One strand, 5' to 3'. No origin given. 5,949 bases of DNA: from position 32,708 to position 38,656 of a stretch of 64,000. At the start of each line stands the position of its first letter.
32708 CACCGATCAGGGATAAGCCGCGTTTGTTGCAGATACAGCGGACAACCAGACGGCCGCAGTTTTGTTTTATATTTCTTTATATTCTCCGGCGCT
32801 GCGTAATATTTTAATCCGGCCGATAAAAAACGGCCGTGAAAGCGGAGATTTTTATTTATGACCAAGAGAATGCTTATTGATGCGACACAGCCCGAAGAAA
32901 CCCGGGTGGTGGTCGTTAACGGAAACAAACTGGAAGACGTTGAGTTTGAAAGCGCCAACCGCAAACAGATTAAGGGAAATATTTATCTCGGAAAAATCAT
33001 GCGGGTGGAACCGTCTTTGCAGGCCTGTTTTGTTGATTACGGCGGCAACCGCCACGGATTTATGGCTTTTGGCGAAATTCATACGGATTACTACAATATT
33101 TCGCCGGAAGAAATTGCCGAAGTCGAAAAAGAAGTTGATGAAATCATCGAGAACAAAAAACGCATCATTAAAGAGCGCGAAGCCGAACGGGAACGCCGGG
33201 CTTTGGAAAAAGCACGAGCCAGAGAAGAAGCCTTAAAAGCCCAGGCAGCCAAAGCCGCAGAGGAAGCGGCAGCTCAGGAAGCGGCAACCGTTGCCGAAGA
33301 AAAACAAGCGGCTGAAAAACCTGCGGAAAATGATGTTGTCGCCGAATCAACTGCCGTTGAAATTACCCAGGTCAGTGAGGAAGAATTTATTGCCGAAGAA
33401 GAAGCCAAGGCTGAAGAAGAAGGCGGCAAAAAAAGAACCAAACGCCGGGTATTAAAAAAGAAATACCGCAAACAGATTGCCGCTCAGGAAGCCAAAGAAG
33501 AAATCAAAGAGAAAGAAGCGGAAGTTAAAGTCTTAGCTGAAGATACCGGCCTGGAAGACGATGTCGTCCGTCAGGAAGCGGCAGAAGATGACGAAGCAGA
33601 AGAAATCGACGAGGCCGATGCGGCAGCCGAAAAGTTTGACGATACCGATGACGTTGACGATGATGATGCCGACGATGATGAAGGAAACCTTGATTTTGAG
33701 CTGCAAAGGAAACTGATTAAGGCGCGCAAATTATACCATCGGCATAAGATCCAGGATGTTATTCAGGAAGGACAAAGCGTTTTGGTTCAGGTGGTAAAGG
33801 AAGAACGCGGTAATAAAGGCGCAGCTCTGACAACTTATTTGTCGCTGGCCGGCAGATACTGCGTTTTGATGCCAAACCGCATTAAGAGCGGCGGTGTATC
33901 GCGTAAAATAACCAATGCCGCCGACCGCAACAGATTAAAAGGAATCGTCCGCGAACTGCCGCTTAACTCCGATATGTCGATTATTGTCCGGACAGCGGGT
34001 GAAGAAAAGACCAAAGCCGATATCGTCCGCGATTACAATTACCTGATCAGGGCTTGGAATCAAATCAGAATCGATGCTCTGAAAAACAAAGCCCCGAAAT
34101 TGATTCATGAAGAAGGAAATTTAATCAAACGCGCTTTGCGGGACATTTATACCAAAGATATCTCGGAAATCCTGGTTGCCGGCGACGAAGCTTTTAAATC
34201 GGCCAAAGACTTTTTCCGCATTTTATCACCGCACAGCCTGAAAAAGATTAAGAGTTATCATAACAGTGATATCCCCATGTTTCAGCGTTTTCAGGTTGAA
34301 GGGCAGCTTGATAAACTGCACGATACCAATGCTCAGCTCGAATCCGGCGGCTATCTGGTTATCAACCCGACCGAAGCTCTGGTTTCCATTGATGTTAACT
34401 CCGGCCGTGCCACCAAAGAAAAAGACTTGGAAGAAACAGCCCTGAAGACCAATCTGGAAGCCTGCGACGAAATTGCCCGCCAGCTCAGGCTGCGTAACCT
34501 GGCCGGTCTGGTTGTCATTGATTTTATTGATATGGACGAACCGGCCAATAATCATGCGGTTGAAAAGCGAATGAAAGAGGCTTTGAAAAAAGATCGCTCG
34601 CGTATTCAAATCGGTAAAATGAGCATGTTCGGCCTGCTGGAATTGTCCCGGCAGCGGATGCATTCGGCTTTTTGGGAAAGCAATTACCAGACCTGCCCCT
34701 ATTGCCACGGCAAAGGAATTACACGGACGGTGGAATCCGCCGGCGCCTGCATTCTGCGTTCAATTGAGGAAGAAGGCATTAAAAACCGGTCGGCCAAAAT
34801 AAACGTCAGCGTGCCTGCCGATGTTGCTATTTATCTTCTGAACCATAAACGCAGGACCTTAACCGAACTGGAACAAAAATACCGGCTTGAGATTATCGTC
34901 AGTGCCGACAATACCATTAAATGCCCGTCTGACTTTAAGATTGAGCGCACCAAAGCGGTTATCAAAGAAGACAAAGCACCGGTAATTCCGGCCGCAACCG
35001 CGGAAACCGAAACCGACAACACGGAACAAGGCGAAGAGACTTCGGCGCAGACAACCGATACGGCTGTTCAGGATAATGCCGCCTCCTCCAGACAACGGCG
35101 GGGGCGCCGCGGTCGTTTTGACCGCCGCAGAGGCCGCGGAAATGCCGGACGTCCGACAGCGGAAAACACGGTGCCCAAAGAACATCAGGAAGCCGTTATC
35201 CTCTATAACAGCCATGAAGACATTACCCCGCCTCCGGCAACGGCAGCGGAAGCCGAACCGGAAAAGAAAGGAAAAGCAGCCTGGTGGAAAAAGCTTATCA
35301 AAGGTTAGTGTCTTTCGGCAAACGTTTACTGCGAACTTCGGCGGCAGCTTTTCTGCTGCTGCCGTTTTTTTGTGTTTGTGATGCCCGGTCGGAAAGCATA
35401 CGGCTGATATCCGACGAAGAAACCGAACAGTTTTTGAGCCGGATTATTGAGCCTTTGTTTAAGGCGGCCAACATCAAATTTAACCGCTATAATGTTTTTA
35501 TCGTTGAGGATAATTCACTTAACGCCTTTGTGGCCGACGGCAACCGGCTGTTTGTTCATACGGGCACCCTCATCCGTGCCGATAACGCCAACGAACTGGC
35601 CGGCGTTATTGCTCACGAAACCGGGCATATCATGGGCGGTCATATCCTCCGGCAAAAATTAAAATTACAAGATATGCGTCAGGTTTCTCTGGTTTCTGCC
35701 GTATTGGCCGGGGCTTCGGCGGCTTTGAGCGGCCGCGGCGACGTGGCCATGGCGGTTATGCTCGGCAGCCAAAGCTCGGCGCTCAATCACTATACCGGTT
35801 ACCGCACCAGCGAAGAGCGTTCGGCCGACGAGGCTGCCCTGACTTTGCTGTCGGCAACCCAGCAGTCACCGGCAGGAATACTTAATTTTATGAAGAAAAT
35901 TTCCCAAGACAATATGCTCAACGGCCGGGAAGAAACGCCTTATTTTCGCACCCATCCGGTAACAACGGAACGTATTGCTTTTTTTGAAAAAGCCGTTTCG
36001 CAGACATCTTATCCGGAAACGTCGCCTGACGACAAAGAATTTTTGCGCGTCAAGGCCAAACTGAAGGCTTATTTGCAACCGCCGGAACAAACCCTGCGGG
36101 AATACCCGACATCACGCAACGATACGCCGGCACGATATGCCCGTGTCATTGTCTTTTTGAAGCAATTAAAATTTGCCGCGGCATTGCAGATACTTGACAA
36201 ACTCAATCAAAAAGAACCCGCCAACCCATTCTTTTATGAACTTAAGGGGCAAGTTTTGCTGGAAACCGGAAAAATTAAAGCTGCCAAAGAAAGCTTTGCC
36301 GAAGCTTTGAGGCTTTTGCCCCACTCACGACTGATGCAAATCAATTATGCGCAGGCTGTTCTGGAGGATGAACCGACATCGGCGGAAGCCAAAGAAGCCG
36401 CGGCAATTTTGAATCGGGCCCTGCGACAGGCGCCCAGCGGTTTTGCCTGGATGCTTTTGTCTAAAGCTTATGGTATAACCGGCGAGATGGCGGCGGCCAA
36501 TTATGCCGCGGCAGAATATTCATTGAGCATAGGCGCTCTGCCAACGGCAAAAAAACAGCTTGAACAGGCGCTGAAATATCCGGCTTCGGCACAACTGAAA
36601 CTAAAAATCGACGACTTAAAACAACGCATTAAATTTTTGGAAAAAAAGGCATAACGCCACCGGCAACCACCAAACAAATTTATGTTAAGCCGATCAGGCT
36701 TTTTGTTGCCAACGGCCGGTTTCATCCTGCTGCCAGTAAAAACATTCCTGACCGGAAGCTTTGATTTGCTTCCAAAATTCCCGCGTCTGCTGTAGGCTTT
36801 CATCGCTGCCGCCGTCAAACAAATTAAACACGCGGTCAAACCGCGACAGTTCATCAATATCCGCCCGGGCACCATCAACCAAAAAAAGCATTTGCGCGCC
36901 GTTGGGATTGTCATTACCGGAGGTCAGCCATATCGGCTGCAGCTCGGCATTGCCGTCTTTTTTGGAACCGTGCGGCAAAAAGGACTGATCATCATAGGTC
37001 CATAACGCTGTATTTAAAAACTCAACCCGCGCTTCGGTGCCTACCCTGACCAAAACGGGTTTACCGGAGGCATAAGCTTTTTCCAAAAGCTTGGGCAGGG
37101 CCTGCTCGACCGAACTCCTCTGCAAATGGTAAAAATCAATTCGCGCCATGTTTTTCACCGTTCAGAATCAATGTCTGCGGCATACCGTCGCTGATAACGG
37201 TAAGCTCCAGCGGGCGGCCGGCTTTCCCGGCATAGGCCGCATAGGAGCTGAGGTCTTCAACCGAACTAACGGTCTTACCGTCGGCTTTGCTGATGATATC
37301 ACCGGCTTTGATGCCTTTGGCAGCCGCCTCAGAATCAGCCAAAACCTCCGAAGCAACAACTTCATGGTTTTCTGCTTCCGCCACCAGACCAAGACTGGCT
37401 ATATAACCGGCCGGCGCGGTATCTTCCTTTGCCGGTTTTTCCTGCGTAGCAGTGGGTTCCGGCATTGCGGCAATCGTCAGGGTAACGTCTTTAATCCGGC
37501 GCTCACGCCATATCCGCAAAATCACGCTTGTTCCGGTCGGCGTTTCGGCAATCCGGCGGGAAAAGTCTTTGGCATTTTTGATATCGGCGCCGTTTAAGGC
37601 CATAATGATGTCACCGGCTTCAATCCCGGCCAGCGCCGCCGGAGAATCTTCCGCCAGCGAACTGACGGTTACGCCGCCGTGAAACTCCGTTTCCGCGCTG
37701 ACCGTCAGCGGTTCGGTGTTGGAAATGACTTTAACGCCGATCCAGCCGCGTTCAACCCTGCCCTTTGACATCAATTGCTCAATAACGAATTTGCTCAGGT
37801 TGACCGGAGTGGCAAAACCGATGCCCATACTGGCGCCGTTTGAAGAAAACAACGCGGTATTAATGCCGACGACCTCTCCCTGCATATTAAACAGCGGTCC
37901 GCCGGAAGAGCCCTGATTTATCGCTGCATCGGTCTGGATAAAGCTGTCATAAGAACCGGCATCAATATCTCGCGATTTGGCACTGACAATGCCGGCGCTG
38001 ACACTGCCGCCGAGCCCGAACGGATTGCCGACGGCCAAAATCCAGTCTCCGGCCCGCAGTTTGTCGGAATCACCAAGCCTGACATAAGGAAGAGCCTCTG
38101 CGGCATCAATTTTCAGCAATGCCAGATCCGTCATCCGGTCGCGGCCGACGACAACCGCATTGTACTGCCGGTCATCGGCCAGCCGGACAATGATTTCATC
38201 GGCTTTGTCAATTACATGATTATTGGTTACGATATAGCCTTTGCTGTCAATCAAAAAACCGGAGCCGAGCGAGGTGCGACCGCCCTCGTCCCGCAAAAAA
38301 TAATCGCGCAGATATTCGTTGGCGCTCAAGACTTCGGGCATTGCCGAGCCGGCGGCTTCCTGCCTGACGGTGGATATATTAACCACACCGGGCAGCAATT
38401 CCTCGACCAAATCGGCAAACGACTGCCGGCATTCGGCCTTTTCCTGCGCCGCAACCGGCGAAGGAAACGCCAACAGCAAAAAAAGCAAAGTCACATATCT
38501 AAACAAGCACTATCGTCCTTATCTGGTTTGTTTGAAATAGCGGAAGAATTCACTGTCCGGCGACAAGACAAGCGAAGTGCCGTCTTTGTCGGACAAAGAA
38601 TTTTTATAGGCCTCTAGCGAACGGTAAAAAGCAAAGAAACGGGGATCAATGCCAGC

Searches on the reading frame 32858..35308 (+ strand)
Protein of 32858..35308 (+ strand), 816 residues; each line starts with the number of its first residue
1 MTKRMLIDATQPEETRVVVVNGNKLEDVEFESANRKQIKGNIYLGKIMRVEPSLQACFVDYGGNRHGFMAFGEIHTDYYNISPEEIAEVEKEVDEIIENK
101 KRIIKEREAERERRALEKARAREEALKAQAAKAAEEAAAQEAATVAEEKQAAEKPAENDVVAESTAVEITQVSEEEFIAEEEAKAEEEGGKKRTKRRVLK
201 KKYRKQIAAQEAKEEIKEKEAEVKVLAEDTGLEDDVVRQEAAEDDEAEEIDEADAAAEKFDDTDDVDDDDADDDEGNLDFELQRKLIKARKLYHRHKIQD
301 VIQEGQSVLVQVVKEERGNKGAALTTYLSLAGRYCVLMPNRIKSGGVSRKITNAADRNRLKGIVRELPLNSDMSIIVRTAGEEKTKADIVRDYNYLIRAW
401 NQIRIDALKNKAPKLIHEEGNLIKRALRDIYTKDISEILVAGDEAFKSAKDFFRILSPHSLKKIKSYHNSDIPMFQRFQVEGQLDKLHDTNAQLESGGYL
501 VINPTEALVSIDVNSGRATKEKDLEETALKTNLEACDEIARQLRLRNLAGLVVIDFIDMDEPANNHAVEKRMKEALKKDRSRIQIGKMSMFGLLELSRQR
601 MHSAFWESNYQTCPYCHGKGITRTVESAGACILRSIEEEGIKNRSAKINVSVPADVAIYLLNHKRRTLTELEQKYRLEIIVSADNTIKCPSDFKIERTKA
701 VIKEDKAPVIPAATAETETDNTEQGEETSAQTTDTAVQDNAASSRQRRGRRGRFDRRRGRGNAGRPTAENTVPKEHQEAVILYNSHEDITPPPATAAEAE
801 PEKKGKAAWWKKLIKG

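Call 67: search_protein_families(library=pfam, proteins=[window:32858-35308:+], max_evalue=0.0001)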
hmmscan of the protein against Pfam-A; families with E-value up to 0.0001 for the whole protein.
window:32858-35308:+ (816 aa): 3 families
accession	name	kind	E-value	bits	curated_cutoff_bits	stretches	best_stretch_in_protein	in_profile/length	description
PF10150.14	RNase_E_G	-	1e-96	324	25.5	1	329-601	1-270/270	Ribonuclease E/G family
PF20833.2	RNase_E_G_Thio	-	1.2e-26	93.1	26.8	1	612-697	1-85/86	RNase E/G, Thioredoxin-like domain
PF00575.29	S1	-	1.7e-05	25.5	22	0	37-104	2-70/74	S1 RNA binding domain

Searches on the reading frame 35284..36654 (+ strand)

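Call 67: search_protein_families(library=pfam, proteins=[window:35284-36654:+], max_evalue=0.0001)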
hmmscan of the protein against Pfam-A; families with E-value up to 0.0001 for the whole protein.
window:35284-36654:+ (456 aa): 5 families
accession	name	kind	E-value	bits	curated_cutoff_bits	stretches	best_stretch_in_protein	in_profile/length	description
PF01435.24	Peptidase_M48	-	2.8e-28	99.4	20.3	1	47-235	3-183/186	Peptidase family M48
PF13428.12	TPR_14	-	8.2e-08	32.6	23.5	0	321-358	7-44/44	Tetratricopeptide repeat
PF23914.1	TPR_CcmH_CycH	-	1.6e-06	28.5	42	1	309-390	44-124/158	Cytochrome c-type biogenesis protein H TPR domain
PF13432.12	TPR_16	-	6.9e-06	26.8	32.7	0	321-385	3-63/65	Tetratricopeptide repeat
PF09976.15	TPR_21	-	9.4e-05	22.7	25.5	0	290-348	122-179/193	Tetratricopeptide repeat-like domain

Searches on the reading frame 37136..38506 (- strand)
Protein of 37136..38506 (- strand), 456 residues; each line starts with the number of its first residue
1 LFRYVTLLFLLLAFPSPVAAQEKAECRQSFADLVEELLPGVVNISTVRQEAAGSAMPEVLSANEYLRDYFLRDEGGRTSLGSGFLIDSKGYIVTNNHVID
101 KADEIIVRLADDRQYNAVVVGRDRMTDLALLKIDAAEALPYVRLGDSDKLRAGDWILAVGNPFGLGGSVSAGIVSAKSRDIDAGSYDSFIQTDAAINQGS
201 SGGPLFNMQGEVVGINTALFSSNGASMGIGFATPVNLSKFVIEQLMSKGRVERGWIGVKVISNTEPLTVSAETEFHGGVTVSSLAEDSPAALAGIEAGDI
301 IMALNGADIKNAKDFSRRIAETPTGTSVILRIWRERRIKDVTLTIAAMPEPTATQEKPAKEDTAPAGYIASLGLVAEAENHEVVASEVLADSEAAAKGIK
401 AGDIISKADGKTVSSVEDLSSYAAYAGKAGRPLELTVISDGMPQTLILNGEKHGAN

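Call 67: search_protein_families(library=pfam, proteins=[window:37136-38506:-], max_evalue=0.0001)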
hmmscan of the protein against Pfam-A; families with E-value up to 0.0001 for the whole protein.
window:37136-38506:- (456 aa): 6 families
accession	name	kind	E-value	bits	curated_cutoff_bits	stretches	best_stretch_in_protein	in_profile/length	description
PF13365.12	Trypsin_2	-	3.5e-38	132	27.6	1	81-215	1-144/144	Trypsin-like peptidase domain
PF13180.12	PDZ_2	-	2.3e-25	89.1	27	2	255-344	2-79/80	PDZ domain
PF17820.7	PDZ_6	-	3.6e-22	78.3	27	2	281-334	2-54/54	PDZ domain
PF00089.32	Trypsin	-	1e-19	71.7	20.6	1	78-236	24-214/220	Trypsin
PF00595.29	PDZ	-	5.1e-18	65.7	23.2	2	252-330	8-78/81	PDZ domain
PF14685.13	PDZ_Tricorn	-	1e-08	35.5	25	0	285-341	28-86/88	Tricorn protease PDZ domain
